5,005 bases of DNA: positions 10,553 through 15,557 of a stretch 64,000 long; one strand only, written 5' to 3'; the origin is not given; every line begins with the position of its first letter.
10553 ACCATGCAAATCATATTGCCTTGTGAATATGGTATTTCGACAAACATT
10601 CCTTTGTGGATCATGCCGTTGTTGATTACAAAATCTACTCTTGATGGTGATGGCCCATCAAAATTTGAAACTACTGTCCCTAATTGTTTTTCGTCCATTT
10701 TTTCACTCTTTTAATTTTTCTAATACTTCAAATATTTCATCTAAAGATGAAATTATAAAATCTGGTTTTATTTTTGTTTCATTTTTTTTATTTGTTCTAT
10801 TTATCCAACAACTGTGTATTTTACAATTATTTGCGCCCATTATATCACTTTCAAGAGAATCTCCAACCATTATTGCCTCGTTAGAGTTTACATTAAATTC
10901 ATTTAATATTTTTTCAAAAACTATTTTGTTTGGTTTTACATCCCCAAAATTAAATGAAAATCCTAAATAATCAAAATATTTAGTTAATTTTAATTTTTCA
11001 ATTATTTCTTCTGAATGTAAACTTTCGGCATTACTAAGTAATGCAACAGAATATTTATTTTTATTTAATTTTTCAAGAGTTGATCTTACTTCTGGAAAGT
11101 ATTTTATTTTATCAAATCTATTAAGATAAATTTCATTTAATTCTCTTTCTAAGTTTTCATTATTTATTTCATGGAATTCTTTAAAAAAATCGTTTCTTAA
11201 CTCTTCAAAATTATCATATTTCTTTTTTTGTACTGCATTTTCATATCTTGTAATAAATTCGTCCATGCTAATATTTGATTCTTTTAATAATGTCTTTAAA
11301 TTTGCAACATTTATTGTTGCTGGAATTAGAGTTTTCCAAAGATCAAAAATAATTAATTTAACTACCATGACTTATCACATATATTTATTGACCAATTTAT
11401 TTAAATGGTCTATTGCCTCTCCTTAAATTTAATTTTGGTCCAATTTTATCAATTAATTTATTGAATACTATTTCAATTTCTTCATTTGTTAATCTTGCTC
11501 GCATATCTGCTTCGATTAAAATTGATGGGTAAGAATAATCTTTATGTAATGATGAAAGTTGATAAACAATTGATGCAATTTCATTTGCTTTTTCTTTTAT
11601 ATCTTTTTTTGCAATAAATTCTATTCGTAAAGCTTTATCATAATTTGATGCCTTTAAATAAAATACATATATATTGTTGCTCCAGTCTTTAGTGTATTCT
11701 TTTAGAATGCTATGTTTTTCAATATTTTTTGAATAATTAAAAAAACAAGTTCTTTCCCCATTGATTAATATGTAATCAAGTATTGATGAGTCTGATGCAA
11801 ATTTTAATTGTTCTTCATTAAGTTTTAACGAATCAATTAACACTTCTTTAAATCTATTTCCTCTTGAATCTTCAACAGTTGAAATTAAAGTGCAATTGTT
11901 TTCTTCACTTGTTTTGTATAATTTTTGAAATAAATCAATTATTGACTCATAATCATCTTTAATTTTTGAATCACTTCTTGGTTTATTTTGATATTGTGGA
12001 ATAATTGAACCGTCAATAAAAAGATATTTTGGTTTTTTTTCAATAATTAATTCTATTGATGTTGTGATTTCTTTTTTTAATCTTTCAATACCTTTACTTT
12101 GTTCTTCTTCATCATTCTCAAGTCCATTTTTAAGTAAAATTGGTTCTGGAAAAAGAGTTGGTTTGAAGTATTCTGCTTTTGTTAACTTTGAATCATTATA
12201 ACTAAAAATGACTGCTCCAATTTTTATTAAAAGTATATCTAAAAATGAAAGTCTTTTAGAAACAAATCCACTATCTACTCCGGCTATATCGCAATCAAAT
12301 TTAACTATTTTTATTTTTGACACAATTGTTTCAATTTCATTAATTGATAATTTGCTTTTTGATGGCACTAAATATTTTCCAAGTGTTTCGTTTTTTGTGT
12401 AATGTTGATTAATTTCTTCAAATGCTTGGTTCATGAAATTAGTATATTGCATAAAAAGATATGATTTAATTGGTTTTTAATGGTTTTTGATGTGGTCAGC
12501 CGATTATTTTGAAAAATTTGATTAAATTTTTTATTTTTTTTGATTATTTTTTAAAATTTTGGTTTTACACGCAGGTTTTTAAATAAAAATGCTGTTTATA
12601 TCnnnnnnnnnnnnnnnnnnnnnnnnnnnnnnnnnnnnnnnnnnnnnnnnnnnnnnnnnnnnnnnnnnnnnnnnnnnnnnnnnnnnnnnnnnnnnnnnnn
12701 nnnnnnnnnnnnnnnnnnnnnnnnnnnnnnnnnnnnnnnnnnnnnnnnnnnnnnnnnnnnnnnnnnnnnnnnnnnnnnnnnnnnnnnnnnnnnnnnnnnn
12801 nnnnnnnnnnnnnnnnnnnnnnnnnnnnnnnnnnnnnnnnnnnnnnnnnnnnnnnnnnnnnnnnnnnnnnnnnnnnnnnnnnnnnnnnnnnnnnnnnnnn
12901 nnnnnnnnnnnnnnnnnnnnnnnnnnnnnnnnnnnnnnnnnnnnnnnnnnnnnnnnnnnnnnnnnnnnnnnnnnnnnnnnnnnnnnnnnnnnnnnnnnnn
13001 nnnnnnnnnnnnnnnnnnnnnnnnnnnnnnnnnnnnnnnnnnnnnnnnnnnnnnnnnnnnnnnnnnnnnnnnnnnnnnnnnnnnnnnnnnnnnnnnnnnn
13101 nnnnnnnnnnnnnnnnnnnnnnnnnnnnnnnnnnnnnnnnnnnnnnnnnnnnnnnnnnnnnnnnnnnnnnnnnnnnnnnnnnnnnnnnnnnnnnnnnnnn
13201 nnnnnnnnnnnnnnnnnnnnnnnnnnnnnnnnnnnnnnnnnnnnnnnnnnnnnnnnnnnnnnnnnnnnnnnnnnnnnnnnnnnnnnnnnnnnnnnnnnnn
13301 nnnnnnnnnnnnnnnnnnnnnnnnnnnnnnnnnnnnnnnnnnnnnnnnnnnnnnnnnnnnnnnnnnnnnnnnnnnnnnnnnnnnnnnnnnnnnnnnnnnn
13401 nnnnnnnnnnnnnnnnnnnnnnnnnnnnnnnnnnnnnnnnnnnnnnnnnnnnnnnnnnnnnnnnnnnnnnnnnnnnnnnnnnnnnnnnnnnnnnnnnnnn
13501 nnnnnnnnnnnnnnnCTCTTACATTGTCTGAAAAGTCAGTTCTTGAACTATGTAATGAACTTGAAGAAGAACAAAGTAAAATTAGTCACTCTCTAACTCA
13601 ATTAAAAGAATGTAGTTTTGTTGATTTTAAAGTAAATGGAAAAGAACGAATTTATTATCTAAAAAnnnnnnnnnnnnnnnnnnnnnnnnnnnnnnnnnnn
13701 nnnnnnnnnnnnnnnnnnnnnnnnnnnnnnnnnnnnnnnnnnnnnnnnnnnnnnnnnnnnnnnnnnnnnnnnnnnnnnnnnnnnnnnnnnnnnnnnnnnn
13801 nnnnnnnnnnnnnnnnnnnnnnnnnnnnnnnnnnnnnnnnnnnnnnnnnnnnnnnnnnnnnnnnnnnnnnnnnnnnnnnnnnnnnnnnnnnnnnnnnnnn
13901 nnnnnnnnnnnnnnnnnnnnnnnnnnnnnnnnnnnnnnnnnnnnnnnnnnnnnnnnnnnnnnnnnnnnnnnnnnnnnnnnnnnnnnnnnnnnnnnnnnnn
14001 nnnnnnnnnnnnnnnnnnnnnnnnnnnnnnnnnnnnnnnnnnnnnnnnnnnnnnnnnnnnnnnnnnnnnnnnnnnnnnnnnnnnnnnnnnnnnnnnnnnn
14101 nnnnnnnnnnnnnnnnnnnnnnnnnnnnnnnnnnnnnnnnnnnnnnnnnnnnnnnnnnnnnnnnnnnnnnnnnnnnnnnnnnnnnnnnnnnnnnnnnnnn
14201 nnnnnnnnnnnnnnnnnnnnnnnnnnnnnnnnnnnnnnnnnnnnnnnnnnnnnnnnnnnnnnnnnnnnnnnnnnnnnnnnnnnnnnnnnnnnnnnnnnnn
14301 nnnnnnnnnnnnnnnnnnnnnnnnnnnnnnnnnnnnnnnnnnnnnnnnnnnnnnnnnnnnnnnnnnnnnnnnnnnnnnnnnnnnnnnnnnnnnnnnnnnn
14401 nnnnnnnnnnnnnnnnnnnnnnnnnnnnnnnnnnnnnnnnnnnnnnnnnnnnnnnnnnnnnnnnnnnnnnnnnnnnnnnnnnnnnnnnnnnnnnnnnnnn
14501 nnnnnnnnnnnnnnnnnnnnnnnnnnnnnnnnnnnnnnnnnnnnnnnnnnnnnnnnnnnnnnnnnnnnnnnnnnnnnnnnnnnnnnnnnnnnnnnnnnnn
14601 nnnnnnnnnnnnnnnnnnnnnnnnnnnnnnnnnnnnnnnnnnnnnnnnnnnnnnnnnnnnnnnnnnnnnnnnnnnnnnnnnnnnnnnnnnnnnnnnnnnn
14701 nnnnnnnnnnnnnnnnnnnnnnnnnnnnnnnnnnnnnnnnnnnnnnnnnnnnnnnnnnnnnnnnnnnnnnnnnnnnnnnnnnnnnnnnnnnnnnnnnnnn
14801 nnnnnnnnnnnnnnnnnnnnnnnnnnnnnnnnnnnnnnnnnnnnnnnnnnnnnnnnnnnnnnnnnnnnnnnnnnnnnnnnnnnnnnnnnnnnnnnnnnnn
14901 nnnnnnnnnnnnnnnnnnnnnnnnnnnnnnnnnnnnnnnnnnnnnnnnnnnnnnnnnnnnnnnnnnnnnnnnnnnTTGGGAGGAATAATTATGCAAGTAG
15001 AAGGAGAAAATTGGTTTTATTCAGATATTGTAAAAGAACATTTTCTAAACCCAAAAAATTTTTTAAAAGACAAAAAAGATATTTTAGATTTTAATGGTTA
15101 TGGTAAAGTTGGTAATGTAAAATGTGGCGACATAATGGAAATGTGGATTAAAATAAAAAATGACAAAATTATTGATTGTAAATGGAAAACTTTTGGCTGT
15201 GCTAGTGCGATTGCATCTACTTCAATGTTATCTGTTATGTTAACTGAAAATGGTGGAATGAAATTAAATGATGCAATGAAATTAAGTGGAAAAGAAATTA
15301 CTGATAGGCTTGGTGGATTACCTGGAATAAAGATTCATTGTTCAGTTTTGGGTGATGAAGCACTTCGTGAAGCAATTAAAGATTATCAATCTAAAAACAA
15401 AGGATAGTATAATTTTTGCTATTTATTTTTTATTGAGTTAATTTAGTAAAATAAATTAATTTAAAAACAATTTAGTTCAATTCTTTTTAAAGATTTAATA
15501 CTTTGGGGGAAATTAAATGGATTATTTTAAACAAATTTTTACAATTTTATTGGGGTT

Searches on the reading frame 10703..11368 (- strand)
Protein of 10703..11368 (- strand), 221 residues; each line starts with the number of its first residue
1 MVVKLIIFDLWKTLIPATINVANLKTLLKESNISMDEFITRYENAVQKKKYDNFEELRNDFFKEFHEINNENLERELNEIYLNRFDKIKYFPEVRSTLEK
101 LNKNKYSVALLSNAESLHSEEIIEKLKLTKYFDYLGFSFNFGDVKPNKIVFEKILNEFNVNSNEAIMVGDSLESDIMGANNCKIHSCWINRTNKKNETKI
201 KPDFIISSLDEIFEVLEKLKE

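Call 41: search_protein_families(library=pfam, proteins=[window:10703-11368:-], max_evalue=0.0001)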
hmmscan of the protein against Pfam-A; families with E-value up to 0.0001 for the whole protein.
window:10703-11368:- (221 aa): 3 families
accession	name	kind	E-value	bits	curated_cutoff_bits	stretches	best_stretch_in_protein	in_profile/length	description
PF13419.12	HAD_2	-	7.8e-24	85.2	23.8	1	6-189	1-178/178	Haloacid dehalogenase-like hydrolase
PF00702.32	Hydrolase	-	4.5e-21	76.5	26.4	1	3-181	1-189/191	haloacid dehalogenase-like hydrolase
PF13242.12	Hydrolase_like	-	6.7e-13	48.8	22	1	145-211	4-74/75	HAD-hyrolase-like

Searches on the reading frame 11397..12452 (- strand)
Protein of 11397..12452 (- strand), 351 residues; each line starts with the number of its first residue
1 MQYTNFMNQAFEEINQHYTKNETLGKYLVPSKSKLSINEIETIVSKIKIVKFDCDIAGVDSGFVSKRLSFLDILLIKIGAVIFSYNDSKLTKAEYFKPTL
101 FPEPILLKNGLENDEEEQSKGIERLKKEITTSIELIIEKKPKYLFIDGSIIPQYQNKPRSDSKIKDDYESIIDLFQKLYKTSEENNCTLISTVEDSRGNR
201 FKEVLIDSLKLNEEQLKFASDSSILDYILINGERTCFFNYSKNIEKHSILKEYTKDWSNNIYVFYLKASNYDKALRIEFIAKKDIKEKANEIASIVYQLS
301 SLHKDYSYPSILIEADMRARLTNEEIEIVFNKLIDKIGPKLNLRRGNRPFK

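Call 41: search_protein_families(library=pfam, proteins=[window:11397-12452:-], max_evalue=0.0001)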
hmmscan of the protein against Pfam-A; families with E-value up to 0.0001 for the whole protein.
window:11397-12452:- (351 aa): 1 family
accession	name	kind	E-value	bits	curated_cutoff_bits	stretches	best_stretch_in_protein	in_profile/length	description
PF09376.16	NurA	-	1.3e-12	48.2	21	1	55-320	2-253/254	NurA domain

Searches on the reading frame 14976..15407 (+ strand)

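Call 42: search_protein_families(library=pfam, proteins=[window:14976-15407:+], max_evalue=0.0001)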
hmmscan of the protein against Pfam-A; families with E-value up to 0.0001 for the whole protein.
window:14976-15407:+ (143 aa): 1 family
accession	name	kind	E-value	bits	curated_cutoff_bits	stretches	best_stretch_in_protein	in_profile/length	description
PF01592.21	NifU_N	-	5.6e-35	120.7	22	1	15-142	2-125/127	NifU-like N terminal domain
